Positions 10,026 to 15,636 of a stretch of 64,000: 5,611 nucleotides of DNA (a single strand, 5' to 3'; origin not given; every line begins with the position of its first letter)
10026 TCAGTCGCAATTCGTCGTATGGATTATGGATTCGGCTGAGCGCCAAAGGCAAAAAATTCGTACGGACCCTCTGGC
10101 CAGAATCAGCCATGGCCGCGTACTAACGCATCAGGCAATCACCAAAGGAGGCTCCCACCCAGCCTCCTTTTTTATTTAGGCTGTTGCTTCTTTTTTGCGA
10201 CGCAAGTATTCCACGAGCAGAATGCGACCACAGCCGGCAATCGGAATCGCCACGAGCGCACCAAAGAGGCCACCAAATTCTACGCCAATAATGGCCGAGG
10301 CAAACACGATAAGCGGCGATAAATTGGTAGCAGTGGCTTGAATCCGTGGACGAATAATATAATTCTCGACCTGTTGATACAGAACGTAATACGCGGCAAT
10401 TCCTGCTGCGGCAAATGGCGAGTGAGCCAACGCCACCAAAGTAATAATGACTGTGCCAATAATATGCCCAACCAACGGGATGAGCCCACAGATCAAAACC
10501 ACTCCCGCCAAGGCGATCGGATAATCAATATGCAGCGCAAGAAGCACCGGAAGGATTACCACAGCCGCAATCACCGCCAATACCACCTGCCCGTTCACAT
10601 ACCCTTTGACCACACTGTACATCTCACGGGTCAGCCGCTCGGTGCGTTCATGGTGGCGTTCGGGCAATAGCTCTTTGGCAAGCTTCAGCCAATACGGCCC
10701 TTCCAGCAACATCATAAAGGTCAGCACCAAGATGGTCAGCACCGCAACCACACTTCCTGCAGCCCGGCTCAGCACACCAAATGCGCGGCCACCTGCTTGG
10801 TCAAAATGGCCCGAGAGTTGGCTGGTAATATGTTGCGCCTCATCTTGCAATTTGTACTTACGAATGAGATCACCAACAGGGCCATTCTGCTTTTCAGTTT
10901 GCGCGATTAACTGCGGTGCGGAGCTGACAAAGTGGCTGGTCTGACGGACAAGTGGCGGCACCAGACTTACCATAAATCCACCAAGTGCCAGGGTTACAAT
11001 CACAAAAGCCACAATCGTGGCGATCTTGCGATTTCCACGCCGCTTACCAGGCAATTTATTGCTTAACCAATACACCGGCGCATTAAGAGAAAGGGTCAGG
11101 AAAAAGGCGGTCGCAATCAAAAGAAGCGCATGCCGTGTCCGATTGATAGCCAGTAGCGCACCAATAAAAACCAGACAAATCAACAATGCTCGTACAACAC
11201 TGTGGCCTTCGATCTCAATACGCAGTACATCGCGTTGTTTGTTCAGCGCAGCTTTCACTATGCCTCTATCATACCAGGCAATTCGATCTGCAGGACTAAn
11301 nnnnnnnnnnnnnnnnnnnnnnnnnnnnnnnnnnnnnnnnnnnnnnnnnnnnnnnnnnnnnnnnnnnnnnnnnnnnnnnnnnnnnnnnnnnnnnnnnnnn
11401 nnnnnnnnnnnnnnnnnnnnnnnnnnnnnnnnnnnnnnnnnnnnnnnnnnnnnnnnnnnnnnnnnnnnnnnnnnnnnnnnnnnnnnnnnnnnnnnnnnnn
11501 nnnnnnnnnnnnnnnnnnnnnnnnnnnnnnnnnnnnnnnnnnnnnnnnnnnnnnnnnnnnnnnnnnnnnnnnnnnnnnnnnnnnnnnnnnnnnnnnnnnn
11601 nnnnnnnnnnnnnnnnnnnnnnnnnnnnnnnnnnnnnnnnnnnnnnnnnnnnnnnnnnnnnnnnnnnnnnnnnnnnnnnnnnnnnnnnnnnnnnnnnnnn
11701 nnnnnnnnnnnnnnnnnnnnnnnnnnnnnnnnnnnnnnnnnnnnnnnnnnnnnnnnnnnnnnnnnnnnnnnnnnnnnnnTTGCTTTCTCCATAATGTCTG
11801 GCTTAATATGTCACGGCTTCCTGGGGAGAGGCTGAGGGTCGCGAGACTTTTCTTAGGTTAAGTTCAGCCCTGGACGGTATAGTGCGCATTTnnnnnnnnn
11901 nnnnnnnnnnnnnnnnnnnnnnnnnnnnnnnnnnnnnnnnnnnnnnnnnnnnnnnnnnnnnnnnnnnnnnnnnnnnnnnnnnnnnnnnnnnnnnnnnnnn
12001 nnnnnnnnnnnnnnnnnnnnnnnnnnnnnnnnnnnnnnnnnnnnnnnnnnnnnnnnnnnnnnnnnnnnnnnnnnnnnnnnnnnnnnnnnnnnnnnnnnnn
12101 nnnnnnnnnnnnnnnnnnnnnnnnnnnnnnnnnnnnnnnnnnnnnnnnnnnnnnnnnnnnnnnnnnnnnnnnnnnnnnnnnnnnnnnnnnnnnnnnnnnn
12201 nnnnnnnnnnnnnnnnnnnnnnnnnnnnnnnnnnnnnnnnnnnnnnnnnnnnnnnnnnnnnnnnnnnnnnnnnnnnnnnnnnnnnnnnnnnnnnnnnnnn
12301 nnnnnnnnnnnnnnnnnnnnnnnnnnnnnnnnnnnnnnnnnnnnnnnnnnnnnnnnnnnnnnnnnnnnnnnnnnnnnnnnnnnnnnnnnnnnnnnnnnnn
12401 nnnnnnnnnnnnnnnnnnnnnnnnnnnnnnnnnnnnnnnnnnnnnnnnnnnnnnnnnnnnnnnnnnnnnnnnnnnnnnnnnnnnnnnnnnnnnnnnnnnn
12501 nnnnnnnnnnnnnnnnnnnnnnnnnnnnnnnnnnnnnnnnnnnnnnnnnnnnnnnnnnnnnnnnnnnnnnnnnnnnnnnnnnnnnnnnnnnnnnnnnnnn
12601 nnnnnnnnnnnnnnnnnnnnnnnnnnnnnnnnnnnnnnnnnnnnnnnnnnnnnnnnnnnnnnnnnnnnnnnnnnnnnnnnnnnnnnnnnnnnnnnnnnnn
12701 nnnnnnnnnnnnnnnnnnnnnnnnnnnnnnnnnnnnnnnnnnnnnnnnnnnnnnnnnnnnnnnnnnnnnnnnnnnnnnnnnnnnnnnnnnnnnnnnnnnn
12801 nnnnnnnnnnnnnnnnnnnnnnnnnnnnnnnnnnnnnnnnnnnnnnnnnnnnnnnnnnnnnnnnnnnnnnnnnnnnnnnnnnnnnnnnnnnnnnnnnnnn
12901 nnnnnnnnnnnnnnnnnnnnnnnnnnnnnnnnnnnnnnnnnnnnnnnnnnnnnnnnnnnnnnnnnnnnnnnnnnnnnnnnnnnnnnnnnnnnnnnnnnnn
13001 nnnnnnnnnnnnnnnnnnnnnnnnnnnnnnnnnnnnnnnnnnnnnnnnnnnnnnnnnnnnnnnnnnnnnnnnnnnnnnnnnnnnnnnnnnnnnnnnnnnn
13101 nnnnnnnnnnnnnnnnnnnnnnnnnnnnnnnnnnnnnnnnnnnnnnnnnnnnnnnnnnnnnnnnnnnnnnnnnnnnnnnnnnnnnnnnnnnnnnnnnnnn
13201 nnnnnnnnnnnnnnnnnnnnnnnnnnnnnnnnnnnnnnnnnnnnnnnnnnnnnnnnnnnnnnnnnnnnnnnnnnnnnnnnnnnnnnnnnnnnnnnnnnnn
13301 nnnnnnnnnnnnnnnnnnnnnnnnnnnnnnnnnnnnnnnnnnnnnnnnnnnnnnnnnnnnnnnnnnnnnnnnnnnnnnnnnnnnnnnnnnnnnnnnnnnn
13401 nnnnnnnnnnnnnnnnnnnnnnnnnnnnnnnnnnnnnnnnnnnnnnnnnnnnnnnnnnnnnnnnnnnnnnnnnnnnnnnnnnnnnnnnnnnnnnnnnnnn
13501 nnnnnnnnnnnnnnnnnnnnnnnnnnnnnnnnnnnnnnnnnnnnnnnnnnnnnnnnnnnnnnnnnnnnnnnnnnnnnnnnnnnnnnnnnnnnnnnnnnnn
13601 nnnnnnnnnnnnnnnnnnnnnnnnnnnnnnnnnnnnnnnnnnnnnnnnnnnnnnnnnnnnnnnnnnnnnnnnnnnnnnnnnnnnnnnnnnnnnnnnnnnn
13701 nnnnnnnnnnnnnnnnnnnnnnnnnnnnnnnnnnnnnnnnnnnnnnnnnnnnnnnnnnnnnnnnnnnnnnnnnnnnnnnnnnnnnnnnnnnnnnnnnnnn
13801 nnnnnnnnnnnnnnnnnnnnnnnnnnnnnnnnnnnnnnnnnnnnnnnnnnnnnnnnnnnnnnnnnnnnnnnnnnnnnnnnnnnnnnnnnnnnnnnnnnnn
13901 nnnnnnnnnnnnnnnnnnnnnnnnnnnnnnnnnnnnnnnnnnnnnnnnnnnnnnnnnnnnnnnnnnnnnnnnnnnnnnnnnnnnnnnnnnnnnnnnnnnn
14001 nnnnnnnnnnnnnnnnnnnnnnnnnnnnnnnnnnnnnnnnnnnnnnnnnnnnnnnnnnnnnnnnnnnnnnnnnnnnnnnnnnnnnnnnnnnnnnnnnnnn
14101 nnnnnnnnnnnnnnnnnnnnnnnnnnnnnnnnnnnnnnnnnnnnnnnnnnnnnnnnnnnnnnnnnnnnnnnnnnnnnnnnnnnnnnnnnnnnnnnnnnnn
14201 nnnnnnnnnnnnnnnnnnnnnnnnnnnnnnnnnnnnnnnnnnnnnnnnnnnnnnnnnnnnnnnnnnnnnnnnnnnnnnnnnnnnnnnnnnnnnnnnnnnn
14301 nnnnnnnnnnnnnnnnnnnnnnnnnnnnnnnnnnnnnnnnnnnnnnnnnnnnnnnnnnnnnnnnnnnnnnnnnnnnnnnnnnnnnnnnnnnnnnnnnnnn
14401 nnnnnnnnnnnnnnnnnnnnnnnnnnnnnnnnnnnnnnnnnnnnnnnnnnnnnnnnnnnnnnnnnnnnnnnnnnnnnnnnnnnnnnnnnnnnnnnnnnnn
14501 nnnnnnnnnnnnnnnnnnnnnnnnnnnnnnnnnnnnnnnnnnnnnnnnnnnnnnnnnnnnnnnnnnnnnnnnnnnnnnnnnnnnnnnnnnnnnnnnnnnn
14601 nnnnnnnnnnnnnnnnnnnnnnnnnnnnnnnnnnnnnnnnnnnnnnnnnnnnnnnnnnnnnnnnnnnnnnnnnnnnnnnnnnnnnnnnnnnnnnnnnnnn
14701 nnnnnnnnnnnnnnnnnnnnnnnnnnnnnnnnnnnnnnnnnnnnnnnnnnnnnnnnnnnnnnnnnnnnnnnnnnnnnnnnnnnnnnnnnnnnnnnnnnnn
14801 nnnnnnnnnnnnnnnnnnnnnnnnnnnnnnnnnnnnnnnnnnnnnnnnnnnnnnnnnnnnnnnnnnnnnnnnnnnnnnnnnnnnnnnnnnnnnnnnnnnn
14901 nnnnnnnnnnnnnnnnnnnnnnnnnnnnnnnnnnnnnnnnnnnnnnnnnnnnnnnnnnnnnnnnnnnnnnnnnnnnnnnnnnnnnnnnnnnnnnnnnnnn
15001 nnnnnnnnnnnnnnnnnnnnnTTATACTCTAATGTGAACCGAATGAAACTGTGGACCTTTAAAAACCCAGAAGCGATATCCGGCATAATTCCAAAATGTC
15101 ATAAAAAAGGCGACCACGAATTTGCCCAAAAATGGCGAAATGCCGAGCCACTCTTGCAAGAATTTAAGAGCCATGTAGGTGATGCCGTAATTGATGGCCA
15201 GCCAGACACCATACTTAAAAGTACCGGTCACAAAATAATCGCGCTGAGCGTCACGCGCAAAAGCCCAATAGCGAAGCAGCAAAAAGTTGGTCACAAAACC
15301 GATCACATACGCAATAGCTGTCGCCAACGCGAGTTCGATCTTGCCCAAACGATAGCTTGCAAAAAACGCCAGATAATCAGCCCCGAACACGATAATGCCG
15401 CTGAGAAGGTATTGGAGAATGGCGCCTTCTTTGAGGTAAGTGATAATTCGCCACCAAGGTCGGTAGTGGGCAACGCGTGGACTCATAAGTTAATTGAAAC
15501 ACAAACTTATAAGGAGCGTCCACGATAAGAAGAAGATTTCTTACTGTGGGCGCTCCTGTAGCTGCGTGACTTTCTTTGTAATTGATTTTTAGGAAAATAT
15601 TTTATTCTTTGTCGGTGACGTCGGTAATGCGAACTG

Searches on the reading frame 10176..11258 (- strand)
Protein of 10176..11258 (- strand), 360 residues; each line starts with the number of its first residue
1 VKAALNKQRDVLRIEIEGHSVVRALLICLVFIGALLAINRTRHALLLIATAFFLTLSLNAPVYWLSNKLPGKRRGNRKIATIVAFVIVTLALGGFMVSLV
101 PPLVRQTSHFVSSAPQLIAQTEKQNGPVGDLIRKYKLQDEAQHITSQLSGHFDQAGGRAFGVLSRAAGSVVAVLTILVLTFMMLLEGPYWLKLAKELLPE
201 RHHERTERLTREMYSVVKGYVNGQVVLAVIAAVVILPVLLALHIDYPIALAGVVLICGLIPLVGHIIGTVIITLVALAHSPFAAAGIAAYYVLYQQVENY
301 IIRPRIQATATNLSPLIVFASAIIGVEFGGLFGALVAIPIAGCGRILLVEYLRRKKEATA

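Call 57: search_protein_families(library=pfam, proteins=[window:10176-11258:-], max_evalue=0.001)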
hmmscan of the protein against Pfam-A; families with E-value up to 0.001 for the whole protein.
window:10176-11258:- (360 aa): 1 family
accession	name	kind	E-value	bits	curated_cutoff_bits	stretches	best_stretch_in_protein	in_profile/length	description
PF01594.21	AI-2E_transport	-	8.9e-53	180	34.3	1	25-347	4-322/327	AI-2E family transporter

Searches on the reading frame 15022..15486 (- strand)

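Call 58: search_protein_families(library=pfam, proteins=[window:15022-15486:-], max_evalue=0.001)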
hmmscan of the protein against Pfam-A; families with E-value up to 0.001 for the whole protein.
window:15022-15486:- (154 aa): 1 family
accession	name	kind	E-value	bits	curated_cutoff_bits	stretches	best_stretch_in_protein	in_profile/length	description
PF04138.20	GtrA_DPMS_TM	-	9.9e-19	68.1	26.1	1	25-142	1-117/117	GtrA/DPMS, transmembrane domain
